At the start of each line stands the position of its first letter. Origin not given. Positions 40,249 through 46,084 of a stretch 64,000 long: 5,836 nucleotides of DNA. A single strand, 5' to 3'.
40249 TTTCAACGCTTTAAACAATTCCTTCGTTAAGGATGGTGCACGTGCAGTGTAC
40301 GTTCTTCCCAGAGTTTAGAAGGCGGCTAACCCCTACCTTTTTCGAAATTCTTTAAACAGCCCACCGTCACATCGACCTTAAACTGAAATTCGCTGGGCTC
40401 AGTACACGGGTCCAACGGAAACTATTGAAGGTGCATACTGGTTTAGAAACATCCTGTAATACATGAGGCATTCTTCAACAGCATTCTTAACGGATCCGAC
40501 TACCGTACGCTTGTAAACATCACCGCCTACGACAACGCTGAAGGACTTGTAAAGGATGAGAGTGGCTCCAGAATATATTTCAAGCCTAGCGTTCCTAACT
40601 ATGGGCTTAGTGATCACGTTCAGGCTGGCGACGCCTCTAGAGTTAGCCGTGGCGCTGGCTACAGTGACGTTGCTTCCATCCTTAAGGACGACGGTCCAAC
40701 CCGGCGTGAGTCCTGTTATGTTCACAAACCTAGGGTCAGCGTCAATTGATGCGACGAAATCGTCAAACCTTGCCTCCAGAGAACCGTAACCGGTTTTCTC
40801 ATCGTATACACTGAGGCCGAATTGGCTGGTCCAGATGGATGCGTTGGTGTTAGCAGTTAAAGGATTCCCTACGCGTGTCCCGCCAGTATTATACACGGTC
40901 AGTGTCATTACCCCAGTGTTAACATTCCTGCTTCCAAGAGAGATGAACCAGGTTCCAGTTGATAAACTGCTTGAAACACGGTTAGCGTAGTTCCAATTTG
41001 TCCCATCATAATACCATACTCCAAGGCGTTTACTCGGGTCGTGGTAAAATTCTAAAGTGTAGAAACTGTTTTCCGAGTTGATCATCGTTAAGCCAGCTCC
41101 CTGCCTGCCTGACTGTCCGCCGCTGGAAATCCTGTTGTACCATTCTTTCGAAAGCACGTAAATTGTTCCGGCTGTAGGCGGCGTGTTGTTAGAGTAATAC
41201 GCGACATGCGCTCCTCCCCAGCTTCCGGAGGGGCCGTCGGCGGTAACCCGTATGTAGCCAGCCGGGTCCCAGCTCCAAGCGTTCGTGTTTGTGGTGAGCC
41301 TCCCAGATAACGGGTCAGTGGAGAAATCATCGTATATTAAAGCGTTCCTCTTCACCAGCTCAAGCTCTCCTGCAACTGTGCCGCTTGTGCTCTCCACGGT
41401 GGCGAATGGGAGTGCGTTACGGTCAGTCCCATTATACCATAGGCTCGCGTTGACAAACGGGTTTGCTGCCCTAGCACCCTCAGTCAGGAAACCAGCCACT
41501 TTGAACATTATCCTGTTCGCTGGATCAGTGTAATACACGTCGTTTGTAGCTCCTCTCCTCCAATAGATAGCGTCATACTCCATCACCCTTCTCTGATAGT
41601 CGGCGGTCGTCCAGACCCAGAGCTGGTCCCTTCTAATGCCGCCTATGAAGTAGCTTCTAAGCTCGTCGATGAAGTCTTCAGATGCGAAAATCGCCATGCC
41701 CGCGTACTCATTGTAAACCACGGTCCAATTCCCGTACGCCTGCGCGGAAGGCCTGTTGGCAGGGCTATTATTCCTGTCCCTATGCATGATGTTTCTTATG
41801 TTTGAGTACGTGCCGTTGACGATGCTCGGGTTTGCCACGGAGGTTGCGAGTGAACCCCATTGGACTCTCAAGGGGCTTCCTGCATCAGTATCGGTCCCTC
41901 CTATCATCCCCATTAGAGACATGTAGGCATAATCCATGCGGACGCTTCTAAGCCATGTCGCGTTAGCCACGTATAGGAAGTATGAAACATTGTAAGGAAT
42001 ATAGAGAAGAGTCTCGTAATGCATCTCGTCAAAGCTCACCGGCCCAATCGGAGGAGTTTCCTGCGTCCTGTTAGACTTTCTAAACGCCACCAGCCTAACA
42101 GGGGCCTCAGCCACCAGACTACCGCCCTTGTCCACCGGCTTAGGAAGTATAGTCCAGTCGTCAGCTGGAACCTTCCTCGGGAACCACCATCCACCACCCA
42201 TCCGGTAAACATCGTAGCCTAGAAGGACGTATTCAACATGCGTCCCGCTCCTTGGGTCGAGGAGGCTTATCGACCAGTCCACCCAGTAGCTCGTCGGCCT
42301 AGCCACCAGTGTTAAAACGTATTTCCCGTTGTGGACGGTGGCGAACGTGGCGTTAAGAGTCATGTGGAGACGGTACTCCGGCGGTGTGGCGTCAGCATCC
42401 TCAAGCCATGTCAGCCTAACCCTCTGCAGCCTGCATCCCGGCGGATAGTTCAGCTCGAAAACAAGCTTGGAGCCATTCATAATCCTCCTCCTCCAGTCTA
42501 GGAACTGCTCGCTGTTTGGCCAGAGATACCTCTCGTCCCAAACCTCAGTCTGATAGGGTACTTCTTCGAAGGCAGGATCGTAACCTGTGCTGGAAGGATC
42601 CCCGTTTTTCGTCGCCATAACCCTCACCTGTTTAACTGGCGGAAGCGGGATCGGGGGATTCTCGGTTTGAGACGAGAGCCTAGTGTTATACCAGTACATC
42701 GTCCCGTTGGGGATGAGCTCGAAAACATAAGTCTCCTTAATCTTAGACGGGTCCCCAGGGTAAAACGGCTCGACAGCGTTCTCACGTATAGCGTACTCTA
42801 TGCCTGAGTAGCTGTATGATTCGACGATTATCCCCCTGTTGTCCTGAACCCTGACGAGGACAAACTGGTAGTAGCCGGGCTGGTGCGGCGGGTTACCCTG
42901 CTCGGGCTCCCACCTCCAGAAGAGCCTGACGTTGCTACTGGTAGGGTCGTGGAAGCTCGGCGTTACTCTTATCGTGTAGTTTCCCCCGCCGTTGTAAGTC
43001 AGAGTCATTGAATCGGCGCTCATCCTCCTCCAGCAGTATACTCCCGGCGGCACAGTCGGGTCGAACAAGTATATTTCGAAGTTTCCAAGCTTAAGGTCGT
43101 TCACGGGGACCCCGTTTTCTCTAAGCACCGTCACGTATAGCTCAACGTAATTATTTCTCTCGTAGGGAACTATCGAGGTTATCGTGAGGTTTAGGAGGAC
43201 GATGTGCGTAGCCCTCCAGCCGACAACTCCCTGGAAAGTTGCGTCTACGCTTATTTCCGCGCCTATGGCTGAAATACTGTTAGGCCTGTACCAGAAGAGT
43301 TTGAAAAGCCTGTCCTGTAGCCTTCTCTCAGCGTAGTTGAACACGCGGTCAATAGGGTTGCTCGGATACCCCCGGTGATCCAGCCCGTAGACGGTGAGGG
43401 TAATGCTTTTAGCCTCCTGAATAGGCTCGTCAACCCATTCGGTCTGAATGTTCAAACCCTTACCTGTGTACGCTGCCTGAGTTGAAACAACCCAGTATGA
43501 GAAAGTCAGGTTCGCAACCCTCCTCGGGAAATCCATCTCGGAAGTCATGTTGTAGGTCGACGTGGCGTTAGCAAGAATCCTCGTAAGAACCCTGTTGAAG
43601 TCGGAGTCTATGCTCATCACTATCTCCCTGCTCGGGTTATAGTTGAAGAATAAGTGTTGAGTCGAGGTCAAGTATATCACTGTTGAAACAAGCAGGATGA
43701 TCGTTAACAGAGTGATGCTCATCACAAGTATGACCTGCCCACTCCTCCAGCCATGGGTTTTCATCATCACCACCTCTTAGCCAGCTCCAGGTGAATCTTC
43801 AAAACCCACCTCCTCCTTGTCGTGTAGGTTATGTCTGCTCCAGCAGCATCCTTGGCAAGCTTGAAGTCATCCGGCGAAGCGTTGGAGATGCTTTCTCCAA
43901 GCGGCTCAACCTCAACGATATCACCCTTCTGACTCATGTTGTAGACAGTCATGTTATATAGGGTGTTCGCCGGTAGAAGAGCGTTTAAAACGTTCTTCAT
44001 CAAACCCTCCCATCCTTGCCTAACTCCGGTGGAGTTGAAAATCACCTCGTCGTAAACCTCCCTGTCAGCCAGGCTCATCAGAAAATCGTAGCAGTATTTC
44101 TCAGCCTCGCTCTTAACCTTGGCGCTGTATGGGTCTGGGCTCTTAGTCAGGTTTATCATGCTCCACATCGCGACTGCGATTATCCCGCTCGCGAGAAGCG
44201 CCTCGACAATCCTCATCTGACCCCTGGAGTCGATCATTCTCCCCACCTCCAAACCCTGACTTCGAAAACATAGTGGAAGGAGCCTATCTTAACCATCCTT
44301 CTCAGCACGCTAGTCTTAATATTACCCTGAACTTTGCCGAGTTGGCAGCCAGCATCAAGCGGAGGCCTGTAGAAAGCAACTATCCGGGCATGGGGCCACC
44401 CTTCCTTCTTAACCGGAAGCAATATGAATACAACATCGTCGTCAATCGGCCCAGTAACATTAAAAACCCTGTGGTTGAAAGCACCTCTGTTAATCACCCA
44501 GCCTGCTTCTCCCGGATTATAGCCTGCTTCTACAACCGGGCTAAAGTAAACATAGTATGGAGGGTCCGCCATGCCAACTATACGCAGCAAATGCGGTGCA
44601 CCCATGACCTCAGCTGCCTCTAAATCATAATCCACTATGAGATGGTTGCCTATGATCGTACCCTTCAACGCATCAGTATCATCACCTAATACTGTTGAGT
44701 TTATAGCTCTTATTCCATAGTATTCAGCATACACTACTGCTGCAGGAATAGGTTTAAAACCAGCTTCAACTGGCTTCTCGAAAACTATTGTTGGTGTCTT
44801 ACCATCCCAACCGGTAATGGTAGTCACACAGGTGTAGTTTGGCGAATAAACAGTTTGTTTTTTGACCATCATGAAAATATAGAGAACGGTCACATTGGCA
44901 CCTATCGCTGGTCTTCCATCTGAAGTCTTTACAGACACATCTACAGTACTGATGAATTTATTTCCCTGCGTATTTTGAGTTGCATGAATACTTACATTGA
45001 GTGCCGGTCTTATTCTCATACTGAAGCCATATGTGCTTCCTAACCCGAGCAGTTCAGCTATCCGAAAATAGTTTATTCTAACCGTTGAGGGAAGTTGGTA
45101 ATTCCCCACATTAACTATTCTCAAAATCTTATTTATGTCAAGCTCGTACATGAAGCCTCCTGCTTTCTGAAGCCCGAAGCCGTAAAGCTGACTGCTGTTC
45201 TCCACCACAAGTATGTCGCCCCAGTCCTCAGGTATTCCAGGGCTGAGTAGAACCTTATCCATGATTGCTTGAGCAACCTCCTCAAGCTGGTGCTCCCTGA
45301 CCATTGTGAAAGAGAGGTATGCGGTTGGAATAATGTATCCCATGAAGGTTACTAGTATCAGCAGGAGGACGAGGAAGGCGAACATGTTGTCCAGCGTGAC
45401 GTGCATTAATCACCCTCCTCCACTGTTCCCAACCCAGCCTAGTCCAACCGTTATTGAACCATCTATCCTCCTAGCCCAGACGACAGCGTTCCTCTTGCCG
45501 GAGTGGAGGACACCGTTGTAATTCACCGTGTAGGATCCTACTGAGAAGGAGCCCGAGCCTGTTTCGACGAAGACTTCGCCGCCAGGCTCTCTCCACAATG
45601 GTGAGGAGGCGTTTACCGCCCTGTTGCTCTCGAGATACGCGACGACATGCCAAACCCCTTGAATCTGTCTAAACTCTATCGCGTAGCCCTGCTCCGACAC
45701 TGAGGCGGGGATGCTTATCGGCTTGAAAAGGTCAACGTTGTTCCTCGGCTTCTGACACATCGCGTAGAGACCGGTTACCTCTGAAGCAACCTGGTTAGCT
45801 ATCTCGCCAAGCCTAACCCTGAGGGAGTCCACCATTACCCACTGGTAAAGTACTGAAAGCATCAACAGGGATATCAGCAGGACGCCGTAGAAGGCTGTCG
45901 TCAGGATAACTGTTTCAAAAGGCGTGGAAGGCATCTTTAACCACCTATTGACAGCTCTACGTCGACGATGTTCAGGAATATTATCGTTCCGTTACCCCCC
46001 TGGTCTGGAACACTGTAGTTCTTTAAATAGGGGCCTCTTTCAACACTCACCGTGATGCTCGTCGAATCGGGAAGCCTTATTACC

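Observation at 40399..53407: Complete non-archaellum type IV pilus locus with a six-gene pilin-like operon ending in a giant 1124-aa subunit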

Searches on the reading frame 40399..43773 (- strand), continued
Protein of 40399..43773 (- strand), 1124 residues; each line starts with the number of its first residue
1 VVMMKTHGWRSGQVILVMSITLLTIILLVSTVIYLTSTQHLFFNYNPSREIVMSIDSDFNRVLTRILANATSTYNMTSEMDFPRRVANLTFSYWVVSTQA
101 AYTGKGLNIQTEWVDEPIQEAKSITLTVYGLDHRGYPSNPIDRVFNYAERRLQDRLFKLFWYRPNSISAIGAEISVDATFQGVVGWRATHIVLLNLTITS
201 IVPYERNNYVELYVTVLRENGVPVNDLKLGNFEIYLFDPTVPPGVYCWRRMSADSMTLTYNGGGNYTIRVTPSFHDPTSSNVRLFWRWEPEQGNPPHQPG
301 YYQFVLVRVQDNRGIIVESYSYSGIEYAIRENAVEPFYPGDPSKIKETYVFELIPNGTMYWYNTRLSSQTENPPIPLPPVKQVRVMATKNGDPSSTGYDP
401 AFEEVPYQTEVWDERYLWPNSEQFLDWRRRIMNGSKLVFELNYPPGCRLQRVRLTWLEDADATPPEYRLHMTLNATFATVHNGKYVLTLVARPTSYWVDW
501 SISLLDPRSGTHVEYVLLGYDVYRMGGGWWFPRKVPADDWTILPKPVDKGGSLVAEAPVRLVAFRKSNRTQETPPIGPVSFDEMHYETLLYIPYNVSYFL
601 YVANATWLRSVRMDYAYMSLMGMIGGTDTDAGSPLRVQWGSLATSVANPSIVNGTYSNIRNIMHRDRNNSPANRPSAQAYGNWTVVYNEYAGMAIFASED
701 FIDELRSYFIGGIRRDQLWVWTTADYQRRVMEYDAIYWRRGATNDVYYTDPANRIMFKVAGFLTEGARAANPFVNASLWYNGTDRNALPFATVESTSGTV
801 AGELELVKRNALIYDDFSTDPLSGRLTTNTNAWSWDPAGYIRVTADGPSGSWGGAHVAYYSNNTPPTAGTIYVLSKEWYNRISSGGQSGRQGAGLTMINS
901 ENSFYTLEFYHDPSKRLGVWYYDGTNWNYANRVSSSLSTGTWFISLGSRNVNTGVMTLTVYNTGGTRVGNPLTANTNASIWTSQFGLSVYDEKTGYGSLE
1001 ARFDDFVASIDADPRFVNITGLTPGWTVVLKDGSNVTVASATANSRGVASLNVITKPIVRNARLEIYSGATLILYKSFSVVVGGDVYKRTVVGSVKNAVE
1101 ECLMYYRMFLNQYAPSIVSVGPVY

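Call 103: search_solved_structures(query=A1, max_evalue=1)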
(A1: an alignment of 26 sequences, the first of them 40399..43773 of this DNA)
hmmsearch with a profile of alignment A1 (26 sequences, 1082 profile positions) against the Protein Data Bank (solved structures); distinct sequences matched with E-value up to 1: 1.
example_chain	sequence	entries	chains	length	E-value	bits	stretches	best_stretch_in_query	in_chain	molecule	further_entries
6yw5_11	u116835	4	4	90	0.37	12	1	351-389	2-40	37S ribosomal protein mrp10, mitochondrial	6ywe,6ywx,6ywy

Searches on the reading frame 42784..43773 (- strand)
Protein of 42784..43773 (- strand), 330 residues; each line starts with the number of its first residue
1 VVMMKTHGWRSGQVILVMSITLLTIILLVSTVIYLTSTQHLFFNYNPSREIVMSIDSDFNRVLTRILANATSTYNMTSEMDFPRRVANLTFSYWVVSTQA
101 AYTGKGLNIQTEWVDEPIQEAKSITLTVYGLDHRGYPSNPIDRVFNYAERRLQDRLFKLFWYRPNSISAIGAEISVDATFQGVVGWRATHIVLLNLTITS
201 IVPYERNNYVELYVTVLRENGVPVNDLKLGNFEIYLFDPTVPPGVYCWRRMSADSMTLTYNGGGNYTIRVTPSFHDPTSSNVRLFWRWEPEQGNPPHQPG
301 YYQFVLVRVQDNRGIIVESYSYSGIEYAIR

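Call 79: find_homologous_proteins(query=A8, max_evalue=0.001)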
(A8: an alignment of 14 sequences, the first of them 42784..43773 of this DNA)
Query A8 (14 sequences): 4422 candidates shared short words with the query, none scored E <= 0.001.

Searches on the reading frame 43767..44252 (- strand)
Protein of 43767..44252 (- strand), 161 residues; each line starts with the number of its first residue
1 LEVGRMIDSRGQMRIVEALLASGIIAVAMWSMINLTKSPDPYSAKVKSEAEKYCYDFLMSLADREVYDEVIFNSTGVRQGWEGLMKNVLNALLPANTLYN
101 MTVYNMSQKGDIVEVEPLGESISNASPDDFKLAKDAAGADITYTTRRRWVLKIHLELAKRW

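Call 3: search_protein_families(library=pfam, proteins=[window:43767-44252:-], max_evalue=0.1)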
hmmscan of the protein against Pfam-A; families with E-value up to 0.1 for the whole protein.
window:43767-44252:- (161 aa): 0 families

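Call 4: search_protein_families(library=ncbifam, proteins=[window:43767-44252:-], max_evalue=0.1)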
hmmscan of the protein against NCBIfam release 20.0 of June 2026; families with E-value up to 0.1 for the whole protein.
window:43767-44252:- (161 aa): 0 families

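Call 101: search_solved_structures(query=A5, max_evalue=10)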
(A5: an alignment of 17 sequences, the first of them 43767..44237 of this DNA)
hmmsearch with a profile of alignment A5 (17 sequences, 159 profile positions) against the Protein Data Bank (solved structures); distinct sequences matched with E-value up to 10: 2.
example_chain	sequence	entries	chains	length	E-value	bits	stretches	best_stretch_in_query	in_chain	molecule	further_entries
4fm4_B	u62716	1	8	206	0.7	13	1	56-102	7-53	Nitrile hydratase beta subunit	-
4zgd_B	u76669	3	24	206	0.7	13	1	56-102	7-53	Nitrile hydratase beta subunit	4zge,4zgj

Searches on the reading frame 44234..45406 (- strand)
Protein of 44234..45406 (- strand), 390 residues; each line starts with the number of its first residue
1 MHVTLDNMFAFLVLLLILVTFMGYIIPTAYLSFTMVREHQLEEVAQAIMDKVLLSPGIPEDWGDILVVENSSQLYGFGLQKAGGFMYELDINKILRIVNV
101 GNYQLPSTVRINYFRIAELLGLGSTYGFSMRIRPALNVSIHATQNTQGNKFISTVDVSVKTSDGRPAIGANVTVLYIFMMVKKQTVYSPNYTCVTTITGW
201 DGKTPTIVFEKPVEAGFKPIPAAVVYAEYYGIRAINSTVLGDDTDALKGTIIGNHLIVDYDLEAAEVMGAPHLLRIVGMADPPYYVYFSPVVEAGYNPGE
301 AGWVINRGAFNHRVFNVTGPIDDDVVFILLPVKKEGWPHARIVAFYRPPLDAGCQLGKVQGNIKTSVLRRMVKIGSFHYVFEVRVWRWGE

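Call 3: search_protein_families(library=pfam, proteins=[window:44234-45406:-], max_evalue=0.1)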
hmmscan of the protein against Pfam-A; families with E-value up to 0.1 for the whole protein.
window:44234-45406:- (390 aa): 0 families

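Call 4: search_protein_families(library=ncbifam, proteins=[window:44234-45406:-], max_evalue=0.1)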
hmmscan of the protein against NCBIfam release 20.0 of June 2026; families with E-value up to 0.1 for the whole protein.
window:44234-45406:- (390 aa): 0 families

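Call 35: search_solved_structures(query=A2, max_evalue=10)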
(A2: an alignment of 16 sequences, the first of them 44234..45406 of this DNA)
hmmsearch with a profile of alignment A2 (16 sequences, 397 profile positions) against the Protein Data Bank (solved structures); distinct sequences matched with E-value up to 10: 0.

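Call 44: find_homologous_proteins(query=A2, max_evalue=0.001)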
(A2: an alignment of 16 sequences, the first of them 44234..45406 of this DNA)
Query A2 (16 sequences) (390 aa, profile of the alignment): 35 proteins with E <= 0.001 among 8000 candidates.
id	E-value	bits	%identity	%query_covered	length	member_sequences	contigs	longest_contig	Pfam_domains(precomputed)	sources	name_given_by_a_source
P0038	4.7e-191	653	56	100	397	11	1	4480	-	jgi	jgi:hypothetical protein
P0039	1.9e-189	648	57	100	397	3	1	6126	-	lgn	-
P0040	4.2e-188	643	55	100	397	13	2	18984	-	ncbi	ncbi:MAG: hypothetical protein QXP19_00660 [Thermoproteota archaeon]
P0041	6.6e-188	643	55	100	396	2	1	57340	-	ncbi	ncbi:MAG: hypothetical protein ACPL4E_04875 [Thermoproteota archaeon]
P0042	9.5e-188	642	54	100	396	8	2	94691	-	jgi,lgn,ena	jgi:hypothetical protein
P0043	4.0e-177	607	51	100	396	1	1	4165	-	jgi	-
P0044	1.2e-176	606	52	100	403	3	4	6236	-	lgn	-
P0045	3.9e-175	601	63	100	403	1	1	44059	-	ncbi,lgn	ncbi:MAG: hypothetical protein QW385_06895 [Thermoproteota archaeon]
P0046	1.4e-174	599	52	100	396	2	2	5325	-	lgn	-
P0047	1.4e-174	599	49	100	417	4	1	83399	-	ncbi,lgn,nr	ncbi:MAG: hypothetical protein FGF52_00835 [Candidatus Brockarchaeota archaeon]|nr:hypothetical prot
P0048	1.5e-173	595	51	100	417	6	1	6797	-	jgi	-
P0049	1.4e-171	589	50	100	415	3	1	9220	-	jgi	jgi:hypothetical protein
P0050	1.7e-169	582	49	100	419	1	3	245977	-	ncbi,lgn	ncbi:MAG: hypothetical protein QW304_01125 [Thermoproteota archaeon]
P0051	3.6e-169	581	51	100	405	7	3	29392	-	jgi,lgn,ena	jgi:hypothetical protein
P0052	1.2e-168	579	60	100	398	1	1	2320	-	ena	-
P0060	1.5e-161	556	100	100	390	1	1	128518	-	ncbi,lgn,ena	-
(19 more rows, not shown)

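Call 47: find_encoding_contigs(protein=P0060, flank=10000, max_places=3)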
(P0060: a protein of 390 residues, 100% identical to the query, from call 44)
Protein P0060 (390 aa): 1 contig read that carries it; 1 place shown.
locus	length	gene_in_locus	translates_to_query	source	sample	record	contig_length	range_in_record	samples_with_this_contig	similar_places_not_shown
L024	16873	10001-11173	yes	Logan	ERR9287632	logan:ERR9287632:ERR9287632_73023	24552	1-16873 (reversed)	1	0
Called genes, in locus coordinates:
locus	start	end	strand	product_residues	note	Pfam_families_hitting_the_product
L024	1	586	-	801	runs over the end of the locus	PF23545:Zn_ribbon_HMPTM, PF14890:Intein_splicing, PF04055:Radical_SAM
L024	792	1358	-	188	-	PF03266:NTPase_1, PF10649:DUF2478 (weak), PF13401:AAA_22 (faint)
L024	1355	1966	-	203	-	PF00149:Metallophos, PF12850:Metallophos_2, PF14582:Metallophos_3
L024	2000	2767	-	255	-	PF01478:Peptidase_A24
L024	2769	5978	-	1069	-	PF00437:T2SSE, PF14890:Intein_splicing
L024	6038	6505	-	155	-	-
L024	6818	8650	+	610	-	PF00482:T2SSF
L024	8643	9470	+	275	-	-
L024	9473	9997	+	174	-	-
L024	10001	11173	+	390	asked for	-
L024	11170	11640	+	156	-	-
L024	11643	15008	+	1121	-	-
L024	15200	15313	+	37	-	-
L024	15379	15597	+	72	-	PF01909:NTP_transf_2 (weak), PF18765:Polbeta (weak)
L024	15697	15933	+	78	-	PF04014:MazE_antitoxin, PF15937:PrlF_antitoxin (weak)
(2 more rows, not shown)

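Call 63: predict_structure(alignment_id=A6)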
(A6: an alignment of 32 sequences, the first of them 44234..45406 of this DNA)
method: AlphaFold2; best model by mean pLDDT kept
length: 390 residues; sequences in the alignment: 32
mean_pLDDT: 80.5   pTM: 0.78
mean pLDDT of the five models: 80.5, 80.4, 80.0, 76.2, 75.7
residues with pLDDT >= 90: 137; 70-90: 161; 50-70: 74; < 50: 18
segments of 3 or more residues with pLDDT < 50: 263-273, 296-299
pLDDT, mean of each block of 10 residues (from residue 1): 79 91 65 57 91 95 89 93 93 81 76 90 86 93 74 89 94 88 63 93 91 72 92 90 65 84 45 67 80 61 68 81 84 62 77 80 83 93 86
secondary structure, 60 per line:
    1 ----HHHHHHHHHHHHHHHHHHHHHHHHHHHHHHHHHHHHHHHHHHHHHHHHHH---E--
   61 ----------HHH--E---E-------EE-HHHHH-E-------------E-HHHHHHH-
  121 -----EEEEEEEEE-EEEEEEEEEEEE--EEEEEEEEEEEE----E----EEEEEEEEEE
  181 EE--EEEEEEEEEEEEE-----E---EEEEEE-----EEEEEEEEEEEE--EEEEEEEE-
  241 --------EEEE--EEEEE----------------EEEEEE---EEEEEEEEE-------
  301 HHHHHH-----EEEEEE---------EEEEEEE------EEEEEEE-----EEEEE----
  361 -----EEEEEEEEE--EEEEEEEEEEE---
elements in order: H5-54 H91-95 H113-119 E126-134 E136-147 E150-161 E171-182 E185-197 E207-212 E218-229 E232-239 E249-252 E255-259 E276-281 E285-293 H301-306 E312-317 E327-333 E340-346 E352-356 E366-374 E377-387

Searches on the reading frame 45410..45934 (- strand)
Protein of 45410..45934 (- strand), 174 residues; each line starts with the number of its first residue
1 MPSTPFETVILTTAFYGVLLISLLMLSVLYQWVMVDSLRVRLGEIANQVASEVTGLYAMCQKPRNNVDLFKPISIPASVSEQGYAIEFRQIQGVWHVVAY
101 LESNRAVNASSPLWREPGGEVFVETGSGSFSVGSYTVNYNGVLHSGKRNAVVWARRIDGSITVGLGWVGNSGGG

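Call 3: search_protein_families(library=pfam, proteins=[window:45410-45934:-], max_evalue=0.1)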
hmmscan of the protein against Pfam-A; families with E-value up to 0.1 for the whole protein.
window:45410-45934:- (174 aa): 0 families

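Call 4: search_protein_families(library=ncbifam, proteins=[window:45410-45934:-], max_evalue=0.1)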
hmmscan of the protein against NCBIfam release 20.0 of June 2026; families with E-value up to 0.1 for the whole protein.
window:45410-45934:- (174 aa): 0 families

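Call 100: search_solved_structures(query=A3, max_evalue=10)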
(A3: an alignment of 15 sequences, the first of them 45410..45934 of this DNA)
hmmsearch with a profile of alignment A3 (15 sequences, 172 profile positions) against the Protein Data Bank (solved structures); distinct sequences matched with E-value up to 10: 0.
